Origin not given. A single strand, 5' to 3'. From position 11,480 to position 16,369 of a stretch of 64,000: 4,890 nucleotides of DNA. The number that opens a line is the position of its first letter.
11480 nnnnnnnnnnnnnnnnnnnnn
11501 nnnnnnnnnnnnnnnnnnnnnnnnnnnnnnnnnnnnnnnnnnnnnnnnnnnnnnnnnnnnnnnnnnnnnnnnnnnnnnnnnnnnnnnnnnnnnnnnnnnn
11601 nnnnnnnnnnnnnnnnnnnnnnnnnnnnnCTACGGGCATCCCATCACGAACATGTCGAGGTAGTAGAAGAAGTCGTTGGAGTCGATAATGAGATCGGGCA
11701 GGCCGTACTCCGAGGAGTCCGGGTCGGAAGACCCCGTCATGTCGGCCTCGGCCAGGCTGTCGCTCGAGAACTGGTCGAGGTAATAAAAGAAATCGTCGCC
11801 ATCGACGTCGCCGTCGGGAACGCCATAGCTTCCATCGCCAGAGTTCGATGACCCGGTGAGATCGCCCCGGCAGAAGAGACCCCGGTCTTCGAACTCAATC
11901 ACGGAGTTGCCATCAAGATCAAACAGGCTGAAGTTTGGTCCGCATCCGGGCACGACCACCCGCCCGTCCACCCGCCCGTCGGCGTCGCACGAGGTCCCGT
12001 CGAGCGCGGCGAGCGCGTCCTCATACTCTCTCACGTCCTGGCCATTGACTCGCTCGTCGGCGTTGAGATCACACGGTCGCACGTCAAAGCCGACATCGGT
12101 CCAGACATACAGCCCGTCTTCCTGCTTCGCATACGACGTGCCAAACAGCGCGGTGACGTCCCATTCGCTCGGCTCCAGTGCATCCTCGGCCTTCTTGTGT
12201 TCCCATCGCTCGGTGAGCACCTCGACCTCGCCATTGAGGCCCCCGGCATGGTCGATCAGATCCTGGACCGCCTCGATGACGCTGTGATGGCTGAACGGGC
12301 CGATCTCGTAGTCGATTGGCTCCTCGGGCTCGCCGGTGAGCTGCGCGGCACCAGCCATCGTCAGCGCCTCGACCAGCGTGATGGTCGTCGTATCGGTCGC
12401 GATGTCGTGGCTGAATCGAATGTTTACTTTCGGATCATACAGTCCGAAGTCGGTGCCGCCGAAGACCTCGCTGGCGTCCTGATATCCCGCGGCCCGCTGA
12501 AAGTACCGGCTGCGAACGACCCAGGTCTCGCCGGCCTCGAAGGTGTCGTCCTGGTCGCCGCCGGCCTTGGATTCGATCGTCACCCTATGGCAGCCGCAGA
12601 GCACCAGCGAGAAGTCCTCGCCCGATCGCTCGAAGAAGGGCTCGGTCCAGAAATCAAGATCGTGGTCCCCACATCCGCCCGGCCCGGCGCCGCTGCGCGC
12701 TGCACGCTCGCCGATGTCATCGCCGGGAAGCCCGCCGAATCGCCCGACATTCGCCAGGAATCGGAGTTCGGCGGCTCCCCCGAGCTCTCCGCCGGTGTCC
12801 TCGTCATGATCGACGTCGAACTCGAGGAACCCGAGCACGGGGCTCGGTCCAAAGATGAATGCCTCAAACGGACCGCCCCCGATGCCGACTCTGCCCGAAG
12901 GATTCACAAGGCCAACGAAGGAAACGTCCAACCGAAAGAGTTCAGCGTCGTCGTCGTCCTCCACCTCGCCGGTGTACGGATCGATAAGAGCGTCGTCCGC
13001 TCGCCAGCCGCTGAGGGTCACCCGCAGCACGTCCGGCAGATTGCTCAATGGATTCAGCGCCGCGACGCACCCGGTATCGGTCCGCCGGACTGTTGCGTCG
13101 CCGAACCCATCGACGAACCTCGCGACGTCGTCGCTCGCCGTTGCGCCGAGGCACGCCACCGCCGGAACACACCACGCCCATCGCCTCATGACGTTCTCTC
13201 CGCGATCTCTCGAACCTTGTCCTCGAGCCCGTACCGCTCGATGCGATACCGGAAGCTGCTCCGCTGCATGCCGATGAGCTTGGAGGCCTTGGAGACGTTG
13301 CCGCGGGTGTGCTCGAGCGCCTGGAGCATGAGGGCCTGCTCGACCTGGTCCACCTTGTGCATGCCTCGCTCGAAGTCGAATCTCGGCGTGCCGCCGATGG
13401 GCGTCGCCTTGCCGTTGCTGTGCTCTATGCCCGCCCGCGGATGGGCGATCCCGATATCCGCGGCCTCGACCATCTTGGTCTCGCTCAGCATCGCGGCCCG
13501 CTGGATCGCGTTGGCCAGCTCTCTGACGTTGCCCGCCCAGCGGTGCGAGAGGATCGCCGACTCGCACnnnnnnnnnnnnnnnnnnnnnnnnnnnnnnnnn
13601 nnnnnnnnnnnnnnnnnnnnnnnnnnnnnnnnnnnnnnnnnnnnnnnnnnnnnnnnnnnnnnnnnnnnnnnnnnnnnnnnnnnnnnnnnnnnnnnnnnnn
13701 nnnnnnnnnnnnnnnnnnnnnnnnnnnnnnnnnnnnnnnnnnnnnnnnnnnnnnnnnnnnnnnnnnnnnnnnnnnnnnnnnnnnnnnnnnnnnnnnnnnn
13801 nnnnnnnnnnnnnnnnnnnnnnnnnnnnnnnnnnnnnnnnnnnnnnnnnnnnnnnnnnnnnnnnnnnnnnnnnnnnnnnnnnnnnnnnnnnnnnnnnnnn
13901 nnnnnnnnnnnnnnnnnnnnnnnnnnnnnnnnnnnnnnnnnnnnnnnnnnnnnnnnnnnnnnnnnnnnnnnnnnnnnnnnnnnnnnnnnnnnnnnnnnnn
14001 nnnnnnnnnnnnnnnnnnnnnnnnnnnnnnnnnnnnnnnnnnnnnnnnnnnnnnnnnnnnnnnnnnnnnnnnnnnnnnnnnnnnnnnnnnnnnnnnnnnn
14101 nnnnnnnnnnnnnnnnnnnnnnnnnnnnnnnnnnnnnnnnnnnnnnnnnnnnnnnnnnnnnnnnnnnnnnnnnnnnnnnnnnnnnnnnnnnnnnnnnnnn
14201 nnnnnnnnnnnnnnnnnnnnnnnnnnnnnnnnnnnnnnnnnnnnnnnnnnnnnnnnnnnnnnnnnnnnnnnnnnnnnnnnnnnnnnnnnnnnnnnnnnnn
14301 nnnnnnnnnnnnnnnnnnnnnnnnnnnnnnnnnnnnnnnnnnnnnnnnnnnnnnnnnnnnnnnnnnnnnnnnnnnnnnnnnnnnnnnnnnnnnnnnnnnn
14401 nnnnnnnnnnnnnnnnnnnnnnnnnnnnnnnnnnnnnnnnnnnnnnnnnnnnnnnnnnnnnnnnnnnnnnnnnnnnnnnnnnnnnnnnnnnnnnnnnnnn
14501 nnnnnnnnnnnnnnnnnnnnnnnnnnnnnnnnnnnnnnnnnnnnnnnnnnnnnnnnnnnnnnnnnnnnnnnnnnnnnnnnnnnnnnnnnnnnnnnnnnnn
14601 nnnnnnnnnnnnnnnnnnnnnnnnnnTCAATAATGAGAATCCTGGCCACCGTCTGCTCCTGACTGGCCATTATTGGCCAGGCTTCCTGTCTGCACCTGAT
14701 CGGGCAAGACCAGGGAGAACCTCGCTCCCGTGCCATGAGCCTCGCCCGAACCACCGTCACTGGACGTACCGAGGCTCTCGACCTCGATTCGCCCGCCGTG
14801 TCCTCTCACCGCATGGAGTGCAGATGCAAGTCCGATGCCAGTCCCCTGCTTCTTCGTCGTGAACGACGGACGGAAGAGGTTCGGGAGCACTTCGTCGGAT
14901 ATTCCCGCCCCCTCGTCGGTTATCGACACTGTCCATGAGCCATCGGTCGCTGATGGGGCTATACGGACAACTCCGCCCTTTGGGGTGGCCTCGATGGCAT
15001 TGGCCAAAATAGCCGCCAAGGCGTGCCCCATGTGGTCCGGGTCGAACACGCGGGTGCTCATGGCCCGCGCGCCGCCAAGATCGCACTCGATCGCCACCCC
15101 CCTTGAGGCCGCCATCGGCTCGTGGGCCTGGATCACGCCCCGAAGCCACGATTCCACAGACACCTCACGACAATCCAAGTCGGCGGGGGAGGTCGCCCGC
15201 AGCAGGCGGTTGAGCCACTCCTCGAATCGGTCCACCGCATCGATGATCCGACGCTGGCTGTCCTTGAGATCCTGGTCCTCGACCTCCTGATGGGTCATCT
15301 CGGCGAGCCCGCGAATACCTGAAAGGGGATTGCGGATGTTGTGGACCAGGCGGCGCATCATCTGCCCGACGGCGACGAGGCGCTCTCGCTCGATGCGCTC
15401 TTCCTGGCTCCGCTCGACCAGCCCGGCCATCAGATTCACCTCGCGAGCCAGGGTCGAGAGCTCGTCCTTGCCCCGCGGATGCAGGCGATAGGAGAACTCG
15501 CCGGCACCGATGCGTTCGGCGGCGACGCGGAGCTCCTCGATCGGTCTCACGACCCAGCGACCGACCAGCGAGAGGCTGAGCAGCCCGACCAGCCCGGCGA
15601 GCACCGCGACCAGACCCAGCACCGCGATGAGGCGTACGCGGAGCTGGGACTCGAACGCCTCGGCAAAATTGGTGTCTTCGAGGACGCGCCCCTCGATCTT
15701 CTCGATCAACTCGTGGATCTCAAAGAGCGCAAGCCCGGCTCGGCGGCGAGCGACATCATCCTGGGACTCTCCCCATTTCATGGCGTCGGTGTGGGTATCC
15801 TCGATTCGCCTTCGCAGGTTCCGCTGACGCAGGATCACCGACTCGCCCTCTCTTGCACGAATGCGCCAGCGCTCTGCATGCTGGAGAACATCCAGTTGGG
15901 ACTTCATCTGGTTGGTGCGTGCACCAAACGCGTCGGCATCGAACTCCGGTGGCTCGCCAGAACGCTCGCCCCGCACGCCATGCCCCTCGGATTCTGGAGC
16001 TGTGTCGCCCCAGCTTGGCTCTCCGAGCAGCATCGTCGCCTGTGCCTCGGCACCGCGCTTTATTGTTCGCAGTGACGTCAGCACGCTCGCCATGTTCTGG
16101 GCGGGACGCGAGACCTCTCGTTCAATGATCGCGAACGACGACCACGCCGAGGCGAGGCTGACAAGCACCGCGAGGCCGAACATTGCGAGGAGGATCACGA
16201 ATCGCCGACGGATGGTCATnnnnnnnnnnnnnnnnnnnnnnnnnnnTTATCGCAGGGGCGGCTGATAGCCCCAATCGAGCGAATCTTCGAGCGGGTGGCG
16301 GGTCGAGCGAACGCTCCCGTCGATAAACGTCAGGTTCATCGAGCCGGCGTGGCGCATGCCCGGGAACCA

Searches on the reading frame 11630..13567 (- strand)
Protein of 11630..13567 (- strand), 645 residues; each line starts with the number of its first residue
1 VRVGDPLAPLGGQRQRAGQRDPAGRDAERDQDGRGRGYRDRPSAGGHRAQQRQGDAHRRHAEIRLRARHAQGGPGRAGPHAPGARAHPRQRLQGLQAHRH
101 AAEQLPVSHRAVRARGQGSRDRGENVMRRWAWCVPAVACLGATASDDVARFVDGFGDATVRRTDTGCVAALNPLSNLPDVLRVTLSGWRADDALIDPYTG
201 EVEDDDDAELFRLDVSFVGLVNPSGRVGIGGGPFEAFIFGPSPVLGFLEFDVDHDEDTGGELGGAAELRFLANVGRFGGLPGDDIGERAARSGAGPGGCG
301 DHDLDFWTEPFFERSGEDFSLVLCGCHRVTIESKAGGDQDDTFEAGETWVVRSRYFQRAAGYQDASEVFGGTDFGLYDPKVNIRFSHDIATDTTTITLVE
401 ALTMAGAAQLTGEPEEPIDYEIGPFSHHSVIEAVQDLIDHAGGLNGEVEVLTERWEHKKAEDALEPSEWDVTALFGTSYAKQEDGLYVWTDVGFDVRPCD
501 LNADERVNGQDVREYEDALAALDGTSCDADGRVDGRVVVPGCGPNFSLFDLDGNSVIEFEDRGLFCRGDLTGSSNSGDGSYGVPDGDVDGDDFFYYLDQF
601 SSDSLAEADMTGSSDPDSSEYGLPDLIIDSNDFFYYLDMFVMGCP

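Call 12: search_protein_families(library=pfam, proteins=[window:11630-13567:-], max_evalue=0.01)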
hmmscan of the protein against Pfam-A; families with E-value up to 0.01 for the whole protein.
window:11630-13567:- (645 aa): 0 families

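Call 29: find_related_loci(query=A1, collection=genome_contigs, flank=10000)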
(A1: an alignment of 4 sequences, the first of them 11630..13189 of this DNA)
Query A1 (519 aa) in genome_contigs; peptide patterns used: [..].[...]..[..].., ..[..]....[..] (x = any residue, [..] = any of these).
115 stretches matched a pattern; 20 encode a relative of the query (tblastn E <= 1e-3); 20 distinct loci.
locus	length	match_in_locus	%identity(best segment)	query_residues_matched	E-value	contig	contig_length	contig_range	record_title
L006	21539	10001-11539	73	5-519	0e+0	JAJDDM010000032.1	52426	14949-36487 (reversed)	MAG: Phycisphaerales bacterium isolate OFTM8 OFTM8_31, whole genome shotgun sequence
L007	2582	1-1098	73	154-519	4e-176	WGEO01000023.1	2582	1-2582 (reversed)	MAG: Phycisphaerales bacterium isolate S146_42 k151_139418, whole genome shotgun sequence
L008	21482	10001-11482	55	16-518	4e-160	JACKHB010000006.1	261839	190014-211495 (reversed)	MAG: Phycisphaeraceae bacterium isolate HK-STAS-PLAN-7 HK-STAS-PLAN-7_6, whole genome shotgun sequence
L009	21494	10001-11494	50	13-518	2e-145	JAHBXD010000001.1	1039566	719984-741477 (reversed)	MAG: Phycisphaeraceae bacterium isolate ACE_PLA15 PLA15_1, whole genome shotgun sequence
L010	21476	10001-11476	47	1-517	5e-128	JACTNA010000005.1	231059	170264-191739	MAG: Planctomycetota bacterium isolate BJ19 scaffold_24, whole genome shotgun sequence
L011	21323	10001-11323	45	1-443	1e-111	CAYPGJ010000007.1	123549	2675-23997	MAG TPA_asm: uncultured Phycisphaeraceae bacterium isolate binchicken_co322_86 genome assembly, contig: NODE_254_length_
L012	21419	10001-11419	42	14-519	4e-106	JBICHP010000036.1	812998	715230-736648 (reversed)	MAG: Phycisphaerales bacterium JB054 k141_60399, whole genome shotgun sequence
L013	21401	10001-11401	41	18-517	2e-104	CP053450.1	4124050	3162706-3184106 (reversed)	MAG: Planctomycetota bacterium isolate PNC22 chromosome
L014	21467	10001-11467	41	1-519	5e-102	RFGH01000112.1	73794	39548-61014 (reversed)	MAG: Planctomycetota bacterium isolate J019 k99_751192, whole genome shotgun sequence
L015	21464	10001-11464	39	12-518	3e-97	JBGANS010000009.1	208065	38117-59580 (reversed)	MAG: Phycisphaerales bacterium isolate MAG_MBR_H10.70 MBRH10-70_opera_contig_267, whole genome shotgun sequence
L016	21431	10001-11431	39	16-518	2e-86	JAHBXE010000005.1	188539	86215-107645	MAG: Phycisphaeraceae bacterium isolate ACE_PLA16 PLA16_5, whole genome shotgun sequence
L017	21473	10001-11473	35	6-518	7e-78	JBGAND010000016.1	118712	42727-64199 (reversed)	MAG: Phycisphaerales bacterium isolate MAG_MBR_H10.24 MBRH10-24_opera_contig_690, whole genome shotgun sequence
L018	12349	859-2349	37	15-519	1e-75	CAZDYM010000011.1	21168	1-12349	MAG TPA_asm: uncultured Phycisphaeraceae bacterium isolate SRP290908_co2_62 genome assembly, contig: NODE_3235_length_21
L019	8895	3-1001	42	95-435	2e-79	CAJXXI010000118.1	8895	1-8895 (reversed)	TPA_asm: uncultured bacterium isolate SRR3580189_bin.63_MetaBAT_v2.12.1_MAG genome assembly, contig: NODE_5546_length_88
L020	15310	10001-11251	41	16-435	2e-96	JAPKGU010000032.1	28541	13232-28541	MAG: Phycisphaerales bacterium isolate PDA_C_MAG.39 MAG.39_32, whole genome shotgun sequence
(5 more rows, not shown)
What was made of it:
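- g6 homologs were found in 20 genome loci (call 29).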

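Call 42: search_protein_families(library=ncbifam, proteins=[window:11630-13189:-], max_evalue=0.01)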
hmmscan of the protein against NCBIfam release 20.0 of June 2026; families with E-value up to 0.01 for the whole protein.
window:11630-13189:- (519 aa): 1 family
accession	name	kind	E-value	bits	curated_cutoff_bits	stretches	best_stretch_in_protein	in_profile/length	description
NF041540.1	dockerin_GC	domain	1.3e-20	73.5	29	1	440-518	1-67/67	GC-type dockerin domain-anchored protein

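Call 78: find_homologous_proteins(query=window:11630-13189:-, max_evalue=1e-15)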
Query window:11630-13189:- (519 aa): 184 proteins with E <= 1e-15 among 8000 candidates; the best 120 are listed.
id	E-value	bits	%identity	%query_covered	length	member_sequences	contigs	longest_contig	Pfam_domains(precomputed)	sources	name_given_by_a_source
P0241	0.0e+0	1196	100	100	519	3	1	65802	-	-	-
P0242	1.7e-253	861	73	100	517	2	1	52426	-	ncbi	-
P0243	5.0e-234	797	69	100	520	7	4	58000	-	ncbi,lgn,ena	-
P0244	9.2e-214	730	64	100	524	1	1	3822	-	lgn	-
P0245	9.0e-191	654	58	98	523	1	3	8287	-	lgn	-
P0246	2.4e-166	573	55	97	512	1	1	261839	-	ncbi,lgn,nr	ncbi:MAG: hypothetical protein H6811_11945 [Phycisphaeraceae bacterium]|nr:hypothetical protein [Phy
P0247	1.1e-159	551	52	100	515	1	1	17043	-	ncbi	ncbi:MAG: GC-type dockerin domain-anchored protein [Phycisphaerales bacterium JB037]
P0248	2.8e-157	543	52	95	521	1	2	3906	-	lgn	-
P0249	4.7e-154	533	53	99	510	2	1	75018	-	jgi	-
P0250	9.6e-154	532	51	97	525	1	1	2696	-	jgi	-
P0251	2.3e-149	517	52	100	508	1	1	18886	-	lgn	-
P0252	5.2e-146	506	50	100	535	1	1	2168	-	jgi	jgi:hypothetical protein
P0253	4.5e-141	490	49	97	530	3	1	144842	-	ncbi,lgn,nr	ncbi:MAG: hypothetical protein IT439_08705 [Phycisphaerales bacterium]|nr:hypothetical protein [Phyc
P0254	8.7e-141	489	49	97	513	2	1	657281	-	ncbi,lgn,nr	ncbi:MAG: hypothetical protein KIT24_01255 [Phycisphaeraceae bacterium]|nr:hypothetical protein [Phy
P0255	3.6e-139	484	49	100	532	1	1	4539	-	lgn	-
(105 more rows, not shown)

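Call 79: find_encoding_contigs(protein=P0244, flank=4000, max_places=2)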
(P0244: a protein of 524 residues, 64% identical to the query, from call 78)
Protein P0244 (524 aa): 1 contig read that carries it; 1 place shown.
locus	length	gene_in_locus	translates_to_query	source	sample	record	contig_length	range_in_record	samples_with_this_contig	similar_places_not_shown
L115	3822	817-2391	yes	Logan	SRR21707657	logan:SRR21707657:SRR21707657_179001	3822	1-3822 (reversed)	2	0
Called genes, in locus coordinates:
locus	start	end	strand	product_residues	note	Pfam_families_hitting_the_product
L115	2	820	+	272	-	?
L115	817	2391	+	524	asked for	-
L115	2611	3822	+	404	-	?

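Call 80: find_encoding_contigs(protein=P0245, flank=6000, max_places=2)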
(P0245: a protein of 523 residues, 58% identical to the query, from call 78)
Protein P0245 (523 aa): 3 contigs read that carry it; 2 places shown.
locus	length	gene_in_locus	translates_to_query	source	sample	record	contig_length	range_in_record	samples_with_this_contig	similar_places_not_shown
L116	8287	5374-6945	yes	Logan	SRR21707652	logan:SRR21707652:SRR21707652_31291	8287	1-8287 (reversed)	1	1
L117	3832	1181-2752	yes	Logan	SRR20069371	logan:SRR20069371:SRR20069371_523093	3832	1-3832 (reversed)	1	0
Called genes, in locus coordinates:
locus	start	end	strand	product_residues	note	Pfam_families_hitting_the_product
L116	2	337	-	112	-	?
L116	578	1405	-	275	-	PF13649:Methyltransf_25 (weak), PF08242:Methyltransf_12 (weak)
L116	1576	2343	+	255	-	PF07963:N_methyl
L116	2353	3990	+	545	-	PF00672:HAMP, PF00512:HisKA, PF02518:HATPase_c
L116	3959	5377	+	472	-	PF00072:Response_reg, PF00158:Sigma54_activat, PF07728:AAA_5 (weak), PF14532:Sigma54_activ_2, PF25601:AAA_lid_14, PF02954:HTH_8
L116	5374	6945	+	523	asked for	-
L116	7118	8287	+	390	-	?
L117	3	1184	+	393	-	?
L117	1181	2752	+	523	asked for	-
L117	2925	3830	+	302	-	?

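Call 93: predict_structure(alignment_id=A4)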
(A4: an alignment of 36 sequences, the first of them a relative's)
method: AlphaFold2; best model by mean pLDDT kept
length: 519 residues; sequences in the alignment: 36
mean_pLDDT: 91.9   pTM: 0.90
mean pLDDT of the five models: 91.9, 91.8, 90.9, 89.1, 85.1
residues with pLDDT >= 90: 417; 70-90: 79; 50-70: 6; < 50: 17
segments of 3 or more residues with pLDDT < 50: 1-10, 12-18
pLDDT, mean of each block of 10 residues (from residue 1): 43 48 93 92 94 97 97 96 98 97 91 97 94 91 95 90 87 80 91 96 96 94 98 96 93 98 97 98 96 90 97 92 93 93 96 92 94 91 93 94 94 91 94 91 93 94 96 95 93 91 96 91
secondary structure, 60 per line:
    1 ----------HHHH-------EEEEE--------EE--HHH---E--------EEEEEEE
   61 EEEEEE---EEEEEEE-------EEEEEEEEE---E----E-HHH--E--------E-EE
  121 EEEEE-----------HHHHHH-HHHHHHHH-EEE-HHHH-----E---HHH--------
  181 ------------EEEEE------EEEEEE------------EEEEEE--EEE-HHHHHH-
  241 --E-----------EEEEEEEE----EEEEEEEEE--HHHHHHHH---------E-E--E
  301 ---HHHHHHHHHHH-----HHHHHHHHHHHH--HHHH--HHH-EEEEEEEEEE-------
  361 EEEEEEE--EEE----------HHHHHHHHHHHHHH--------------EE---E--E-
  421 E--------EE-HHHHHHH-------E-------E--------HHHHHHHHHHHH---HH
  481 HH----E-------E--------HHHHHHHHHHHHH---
elements in order: H11-14 E22-26 E54-66 E70-76 E84-92 E119-125 H137-142 H144-151 E153-155 H157-160 E193-197 E204-209 E222-227 E230-232 H234-239 E255-262 E267-275 H278-285 H304-314 H320-331 H334-337 E344-353 E361-367 E370-372 H383-396 H433-439 H464-475 H479-482 H504-516

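Call 95: fold_search(model_id=the predicted structure, library=pdb)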
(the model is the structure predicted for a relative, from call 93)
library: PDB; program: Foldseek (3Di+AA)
matches with E <= 10: 229; with E <= 0.001: 0
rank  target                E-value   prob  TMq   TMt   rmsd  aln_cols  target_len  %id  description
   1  5yfg_MODEL_1_A        4.8e-01  0.23  0.08  0.19   7.8        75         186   11  SOLUTION STRUCTURE OF HUMAN MOG1 (released 2017-11-01)
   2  2lf2_MODEL_1_A        6.0e-01  0.05  0.06  0.14  15.3        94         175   12  Solution NMR structure of the AHSA1-like protein CHU_1110 from Cytophaga hutchinsonii, Northeast Structural Ge (released 2011-07-13)
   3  6pdk                  6.3e-01  0.03  0.11  0.18  18.4       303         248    8  The Structure of Smlt3025, an immunity protein of the Stenotrophomonas maltophilia type IV secretion system (released 2019-09-04)
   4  5ukg_A                6.7e-01  0.02  0.09  0.10  19.4       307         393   11  Crystal Structure of the genetically encoded calcium indicator K-GECO (released 2018-02-07)
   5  5uu5_A                8.8e-01  0.01  0.05  0.06  20.9       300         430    9  Bacteriophage P22 mature virion capsid protein (released 2017-03-15)
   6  4ytx_H                9.9e-01  0.04  0.05  0.14  16.2        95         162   15  Crystal structure of Ups1-Mdm35 complex with PA (released 2015-08-12)
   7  3ub1_B                1.2e+00  0.02  0.09  0.16  26.1       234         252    8  Ntf2 like protein involved in plasmid conjugation (released 2012-02-08)
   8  4ytx_B                1.3e+00  0.04  0.06  0.15  16.6       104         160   10  Crystal structure of Ups1-Mdm35 complex with PA (released 2015-08-12)
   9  9occ_E                1.5e+00  0.01  0.06  0.05  27.7       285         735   10  Sf11 bacteriophage tail (released 2025-11-12)
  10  4ytx_P                1.6e+00  0.02  0.05  0.13  17.3        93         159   13  Crystal structure of Ups1-Mdm35 complex with PA (released 2015-08-12)
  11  5sy5_A                1.8e+00  0.01  0.07  0.12  19.8       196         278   11  Crystal Structure of the Heterodimeric NPAS1-ARNT Complex (released 2016-11-09)
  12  1eq6                  1.9e+00  0.06  0.10  0.21  12.2       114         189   11  1.9 ANGSTROM RESOLUTION CRYSTAL STRUCTURE OF THE SACCHAROMYCES CEREVISIAE RAN-BINDING PROTEIN MOG1P (released 2000-05-27)
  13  6d7y_B                1.9e+00  0.02  0.08  0.19  20.6       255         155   10  1.75 Angstrom Resolution Crystal Structure of the Toxic C-Terminal Tip of CdiA from Pseudomonas aeruginosa in Complex  (released 2019-05-01)
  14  4ytx_N                2.0e+00  0.02  0.06  0.15  12.4        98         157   13  Crystal structure of Ups1-Mdm35 complex with PA (released 2015-08-12)
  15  4ytx_D                2.0e+00  0.02  0.06  0.14  16.2        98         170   14  Crystal structure of Ups1-Mdm35 complex with PA (released 2015-08-12)
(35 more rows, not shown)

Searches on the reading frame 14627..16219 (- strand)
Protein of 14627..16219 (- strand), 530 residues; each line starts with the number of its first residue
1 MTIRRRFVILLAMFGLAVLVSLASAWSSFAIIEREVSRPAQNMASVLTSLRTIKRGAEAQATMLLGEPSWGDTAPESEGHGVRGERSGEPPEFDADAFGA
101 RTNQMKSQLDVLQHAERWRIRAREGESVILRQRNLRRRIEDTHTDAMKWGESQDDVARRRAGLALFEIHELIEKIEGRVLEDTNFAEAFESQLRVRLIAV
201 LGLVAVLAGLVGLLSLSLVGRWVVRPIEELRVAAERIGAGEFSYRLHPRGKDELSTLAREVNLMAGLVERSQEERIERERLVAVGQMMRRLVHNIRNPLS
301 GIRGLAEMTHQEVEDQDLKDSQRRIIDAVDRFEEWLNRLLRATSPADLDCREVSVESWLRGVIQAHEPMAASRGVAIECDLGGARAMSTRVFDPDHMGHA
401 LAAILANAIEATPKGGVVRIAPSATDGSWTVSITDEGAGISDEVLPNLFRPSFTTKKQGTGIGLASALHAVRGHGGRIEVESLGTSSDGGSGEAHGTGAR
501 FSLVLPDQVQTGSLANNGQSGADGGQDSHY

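Call 12: search_protein_families(library=pfam, proteins=[window:14627-16219:-], max_evalue=0.01)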
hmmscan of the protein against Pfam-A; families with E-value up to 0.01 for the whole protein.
window:14627-16219:- (530 aa): 4 families
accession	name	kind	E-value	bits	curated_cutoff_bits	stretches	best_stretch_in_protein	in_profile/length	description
PF02518.31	HATPase_c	-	3.7e-19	69.6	26.4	1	393-507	2-109/111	Histidine kinase-, DNA gyrase B-, and HSP90-like ATPase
PF00672.30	HAMP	-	1.1e-13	51.7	25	1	218-265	1-48/53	HAMP domain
PF00512.31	HisKA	-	5.9e-10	39.5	26.9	1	285-341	3-59/66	His Kinase A (phospho-acceptor) domain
PF14501.12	HATPase_c_5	-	0.0051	17.1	22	0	399-481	8-89/102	GHKL domain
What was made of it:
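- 14627..16219 (-): Membrane histidine kinase (HAMP, HisKA, HATPase_c), the partner of the activator. Call 12.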

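Call 42: search_protein_families(library=ncbifam, proteins=[window:14627-16219:-], max_evalue=0.01)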
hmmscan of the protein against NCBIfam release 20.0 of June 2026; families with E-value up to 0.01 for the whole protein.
window:14627-16219:- (530 aa): 78 families (the best 25 are shown)
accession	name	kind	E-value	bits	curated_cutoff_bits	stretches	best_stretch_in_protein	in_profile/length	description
NF008468.0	PRK11360.1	equivalog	9e-43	146.5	646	1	271-483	383-595/616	two-component system sensor histidine kinase AtoS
NF007688.0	PRK10364.1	equivalog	2.4e-40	138.6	479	1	273-510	229-454/460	two-component system sensor histidine kinase ZraS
NF033092.0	HK_WalK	equivalog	4.8e-31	108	725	2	292-483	380-581/594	cell wall metabolism sensor histidine kinase WalK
NF040691.1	MtrAB_MtrB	equivalog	7e-30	104.5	450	1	200-510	191-495/507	MtrAB system histidine kinase MtrB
NF008312.0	PRK11100.1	equivalog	4.8e-27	94.9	356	1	206-483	189-461/477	two-component system sensor histidine kinase CreC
NF012163.2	BaeS_SmeS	equivalog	8.5e-27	94.2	500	1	202-481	167-443/457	sensor histidine kinase efflux regulator BaeS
NF010411.0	PRK13837.1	equivalog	1.3e-23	83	647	1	274-510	439-678/828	two-component system VirA-like sensor kinase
TIGR01386.1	cztS_silS_copS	subfamily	4.6e-22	78.6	292.55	1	174-484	143-447/457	heavy metal sensor histidine kinase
NF046044.1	PnpS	equivalog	1.7e-21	76.7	400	1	293-482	179-377/390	two-component system histidine kinase PnpS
TIGR02916.1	PEP_his_kin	equivalog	2.4e-21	76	300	1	252-483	444-667/679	XrtA/PEP-CTERM system histidine kinase PrsK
NF007004.0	PRK09467.1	equivalog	4.9e-20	71.8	415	1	203-482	160-422/440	two-component system sensor histidine kinase EnvZ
NF008293.1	PRK11073.1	equivalog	8.3e-20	71.3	240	1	271-483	118-335/349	nitrogen regulation protein NR(II)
NF007837.0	PRK10549.1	equivalog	1.8e-19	69.8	603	1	203-481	168-443/466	envelope stress sensor histidine kinase BaeS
NF053867.1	SprKinKinDBac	equivalog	2.1e-19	69.4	775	1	270-483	270-484/500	sporulation kinase KinD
TIGR02966.1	phoR_proteo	equivalog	2.2e-19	69.7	334.2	1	291-483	121-322/333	phosphate regulon sensor histidine kinase PhoR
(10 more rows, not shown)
